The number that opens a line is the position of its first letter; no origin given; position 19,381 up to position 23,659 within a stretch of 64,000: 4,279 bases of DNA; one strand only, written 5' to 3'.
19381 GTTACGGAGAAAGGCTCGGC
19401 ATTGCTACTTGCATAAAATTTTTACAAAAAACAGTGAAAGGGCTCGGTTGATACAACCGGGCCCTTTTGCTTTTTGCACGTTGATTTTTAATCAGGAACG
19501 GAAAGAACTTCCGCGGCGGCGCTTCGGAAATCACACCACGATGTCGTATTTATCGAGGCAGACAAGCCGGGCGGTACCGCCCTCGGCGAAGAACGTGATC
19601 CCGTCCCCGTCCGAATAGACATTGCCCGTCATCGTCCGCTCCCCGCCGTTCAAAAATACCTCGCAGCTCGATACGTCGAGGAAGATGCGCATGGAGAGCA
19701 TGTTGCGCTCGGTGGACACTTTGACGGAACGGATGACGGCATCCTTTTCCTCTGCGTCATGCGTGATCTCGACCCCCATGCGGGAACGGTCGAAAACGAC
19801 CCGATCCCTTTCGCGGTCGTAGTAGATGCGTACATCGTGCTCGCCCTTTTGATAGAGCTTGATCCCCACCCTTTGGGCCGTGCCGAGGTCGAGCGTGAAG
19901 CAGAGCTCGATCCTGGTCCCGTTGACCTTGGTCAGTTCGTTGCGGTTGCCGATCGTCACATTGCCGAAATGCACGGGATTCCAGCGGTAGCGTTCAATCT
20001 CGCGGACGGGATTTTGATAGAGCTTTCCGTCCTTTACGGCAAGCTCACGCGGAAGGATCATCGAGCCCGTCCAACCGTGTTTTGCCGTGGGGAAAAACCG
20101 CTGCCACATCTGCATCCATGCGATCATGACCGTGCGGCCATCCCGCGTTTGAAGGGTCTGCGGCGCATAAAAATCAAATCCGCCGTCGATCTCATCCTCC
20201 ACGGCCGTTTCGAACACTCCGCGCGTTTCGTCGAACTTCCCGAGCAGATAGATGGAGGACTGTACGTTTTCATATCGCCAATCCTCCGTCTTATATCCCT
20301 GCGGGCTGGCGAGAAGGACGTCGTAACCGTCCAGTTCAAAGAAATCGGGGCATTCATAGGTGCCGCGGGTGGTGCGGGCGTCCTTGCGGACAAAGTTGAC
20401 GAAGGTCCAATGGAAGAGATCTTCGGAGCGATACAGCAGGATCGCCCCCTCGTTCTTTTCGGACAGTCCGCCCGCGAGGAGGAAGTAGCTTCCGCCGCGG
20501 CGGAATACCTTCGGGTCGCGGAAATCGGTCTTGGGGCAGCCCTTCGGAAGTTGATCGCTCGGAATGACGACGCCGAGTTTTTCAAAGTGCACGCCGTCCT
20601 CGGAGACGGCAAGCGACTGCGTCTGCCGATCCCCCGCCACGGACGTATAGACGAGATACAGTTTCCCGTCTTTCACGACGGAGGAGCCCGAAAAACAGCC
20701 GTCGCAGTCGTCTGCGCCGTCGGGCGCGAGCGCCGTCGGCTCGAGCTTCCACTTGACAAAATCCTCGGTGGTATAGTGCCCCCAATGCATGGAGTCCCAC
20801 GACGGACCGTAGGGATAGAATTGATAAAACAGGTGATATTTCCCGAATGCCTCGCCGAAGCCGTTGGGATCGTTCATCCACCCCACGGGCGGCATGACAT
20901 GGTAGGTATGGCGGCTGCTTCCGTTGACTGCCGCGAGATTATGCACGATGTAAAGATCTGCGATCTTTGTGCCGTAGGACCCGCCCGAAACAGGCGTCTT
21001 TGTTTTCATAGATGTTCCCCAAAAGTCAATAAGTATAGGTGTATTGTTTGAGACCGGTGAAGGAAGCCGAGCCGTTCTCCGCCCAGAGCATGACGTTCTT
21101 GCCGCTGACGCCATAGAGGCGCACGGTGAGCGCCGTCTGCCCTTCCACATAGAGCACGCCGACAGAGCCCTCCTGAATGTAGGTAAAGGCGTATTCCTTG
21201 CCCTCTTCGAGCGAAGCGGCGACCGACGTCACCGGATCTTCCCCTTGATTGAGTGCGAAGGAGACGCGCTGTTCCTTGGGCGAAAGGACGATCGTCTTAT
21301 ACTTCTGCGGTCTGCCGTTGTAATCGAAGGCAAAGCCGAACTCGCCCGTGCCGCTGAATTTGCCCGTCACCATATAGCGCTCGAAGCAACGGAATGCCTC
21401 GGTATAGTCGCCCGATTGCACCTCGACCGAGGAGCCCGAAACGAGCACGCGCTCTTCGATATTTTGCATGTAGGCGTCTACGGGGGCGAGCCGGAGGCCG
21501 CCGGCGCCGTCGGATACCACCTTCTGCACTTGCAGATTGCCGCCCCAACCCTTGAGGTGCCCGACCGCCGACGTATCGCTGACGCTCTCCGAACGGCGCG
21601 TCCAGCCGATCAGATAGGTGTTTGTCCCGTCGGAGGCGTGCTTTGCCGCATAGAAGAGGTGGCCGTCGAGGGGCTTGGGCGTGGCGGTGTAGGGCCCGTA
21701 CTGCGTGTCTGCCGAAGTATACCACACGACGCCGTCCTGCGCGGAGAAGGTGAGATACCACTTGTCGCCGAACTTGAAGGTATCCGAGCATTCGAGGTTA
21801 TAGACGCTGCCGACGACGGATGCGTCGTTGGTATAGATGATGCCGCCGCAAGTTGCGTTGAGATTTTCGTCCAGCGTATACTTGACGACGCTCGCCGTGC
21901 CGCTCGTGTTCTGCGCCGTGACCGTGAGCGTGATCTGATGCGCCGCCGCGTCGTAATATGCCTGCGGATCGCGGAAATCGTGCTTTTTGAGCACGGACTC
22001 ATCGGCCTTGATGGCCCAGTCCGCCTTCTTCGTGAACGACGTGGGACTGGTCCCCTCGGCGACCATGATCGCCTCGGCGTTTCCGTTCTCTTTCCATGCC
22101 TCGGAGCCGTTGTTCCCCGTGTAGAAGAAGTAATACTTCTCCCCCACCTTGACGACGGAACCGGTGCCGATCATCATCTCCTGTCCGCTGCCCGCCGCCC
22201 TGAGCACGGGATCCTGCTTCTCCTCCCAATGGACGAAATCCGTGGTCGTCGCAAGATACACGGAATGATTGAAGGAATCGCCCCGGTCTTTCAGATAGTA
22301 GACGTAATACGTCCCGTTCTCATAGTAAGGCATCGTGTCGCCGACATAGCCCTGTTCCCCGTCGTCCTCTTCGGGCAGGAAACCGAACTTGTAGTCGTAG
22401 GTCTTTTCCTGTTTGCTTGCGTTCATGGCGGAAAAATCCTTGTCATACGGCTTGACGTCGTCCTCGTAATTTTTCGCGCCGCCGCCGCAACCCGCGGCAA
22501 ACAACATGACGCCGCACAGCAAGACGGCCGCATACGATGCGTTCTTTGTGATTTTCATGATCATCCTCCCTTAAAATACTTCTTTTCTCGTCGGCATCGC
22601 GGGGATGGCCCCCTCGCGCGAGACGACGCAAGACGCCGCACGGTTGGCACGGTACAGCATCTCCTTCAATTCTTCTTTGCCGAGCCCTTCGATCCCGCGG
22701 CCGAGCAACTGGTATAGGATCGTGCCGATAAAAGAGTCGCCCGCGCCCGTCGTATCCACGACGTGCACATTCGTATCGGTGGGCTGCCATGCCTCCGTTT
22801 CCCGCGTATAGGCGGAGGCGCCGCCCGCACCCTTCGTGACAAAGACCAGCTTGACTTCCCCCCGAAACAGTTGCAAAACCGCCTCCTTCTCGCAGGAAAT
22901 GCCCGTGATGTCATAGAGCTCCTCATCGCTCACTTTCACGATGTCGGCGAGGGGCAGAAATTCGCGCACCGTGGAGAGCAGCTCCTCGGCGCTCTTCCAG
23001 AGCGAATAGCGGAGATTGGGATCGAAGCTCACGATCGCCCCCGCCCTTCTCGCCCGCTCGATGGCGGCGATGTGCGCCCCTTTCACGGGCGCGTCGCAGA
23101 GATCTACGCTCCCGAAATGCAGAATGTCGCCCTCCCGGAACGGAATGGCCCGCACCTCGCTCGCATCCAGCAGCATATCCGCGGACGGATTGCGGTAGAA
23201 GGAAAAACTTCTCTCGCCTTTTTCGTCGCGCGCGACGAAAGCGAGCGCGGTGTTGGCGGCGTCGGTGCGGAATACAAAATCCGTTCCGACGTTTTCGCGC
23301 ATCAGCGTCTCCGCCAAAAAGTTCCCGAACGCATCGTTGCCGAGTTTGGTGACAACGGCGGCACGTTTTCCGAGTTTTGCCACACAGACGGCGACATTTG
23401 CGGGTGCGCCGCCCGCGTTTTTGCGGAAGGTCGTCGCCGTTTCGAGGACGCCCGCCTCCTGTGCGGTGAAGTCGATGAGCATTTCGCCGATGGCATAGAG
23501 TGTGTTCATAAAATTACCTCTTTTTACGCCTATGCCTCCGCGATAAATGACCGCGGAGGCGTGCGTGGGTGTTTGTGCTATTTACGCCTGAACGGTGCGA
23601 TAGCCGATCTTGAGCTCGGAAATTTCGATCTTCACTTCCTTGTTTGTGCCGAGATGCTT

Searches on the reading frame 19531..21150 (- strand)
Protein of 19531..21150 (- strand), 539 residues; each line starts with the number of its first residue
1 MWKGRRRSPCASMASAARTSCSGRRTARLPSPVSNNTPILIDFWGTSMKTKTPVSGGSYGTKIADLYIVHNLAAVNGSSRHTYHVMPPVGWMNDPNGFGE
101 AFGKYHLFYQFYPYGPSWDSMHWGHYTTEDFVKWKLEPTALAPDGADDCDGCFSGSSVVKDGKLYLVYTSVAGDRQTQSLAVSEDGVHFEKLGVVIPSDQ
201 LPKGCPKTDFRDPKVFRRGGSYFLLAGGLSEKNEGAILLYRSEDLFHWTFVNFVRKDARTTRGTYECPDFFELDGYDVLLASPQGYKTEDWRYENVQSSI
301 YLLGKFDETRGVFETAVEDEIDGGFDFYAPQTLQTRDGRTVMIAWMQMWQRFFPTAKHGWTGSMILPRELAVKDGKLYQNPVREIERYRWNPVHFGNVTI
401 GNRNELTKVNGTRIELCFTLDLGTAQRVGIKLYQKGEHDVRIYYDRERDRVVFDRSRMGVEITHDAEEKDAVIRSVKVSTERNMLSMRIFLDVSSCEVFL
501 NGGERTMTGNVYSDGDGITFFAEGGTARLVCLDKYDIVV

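Call 36: search_protein_families(library=pfam, proteins=[window:19531-21150:-], max_evalue=0.001)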
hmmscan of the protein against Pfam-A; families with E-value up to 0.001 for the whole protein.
window:19531-21150:- (539 aa): 3 families
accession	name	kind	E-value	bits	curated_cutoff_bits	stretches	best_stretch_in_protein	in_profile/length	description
PF00251.26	Glyco_hydro_32N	-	3.4e-88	296.6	22.1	1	84-381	1-307/307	Glycosyl hydrolases family 32 N-terminal domain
PF08244.19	Glyco_hydro_32C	-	3.2e-25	89.4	21.9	1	384-529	1-151/158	Glycosyl hydrolases family 32 C terminal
PF04616.20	Glyco_hydro_43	-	0.0006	19.7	32.2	0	209-351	9-144/288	Glycosyl hydrolases family 43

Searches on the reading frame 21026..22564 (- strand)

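Call 36: search_protein_families(library=pfam, proteins=[window:21026-22564:-], max_evalue=0.001)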
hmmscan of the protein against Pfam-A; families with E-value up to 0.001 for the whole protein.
window:21026-22564:- (512 aa): 1 family
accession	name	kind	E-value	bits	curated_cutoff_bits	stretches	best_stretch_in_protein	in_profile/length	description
PF00251.26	Glyco_hydro_32N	-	2.6e-19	70.3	22.1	1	79-347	15-291/307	Glycosyl hydrolases family 32 N-terminal domain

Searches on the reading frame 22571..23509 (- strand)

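Call 36: search_protein_families(library=pfam, proteins=[window:22571-23509:-], max_evalue=0.001)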
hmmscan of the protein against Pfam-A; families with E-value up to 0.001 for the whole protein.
window:22571-23509:- (312 aa): 1 family
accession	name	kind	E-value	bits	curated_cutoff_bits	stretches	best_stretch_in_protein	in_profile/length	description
PF00294.29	PfkB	-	7e-65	219.8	25.8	1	2-307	2-301/302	pfkB family carbohydrate kinase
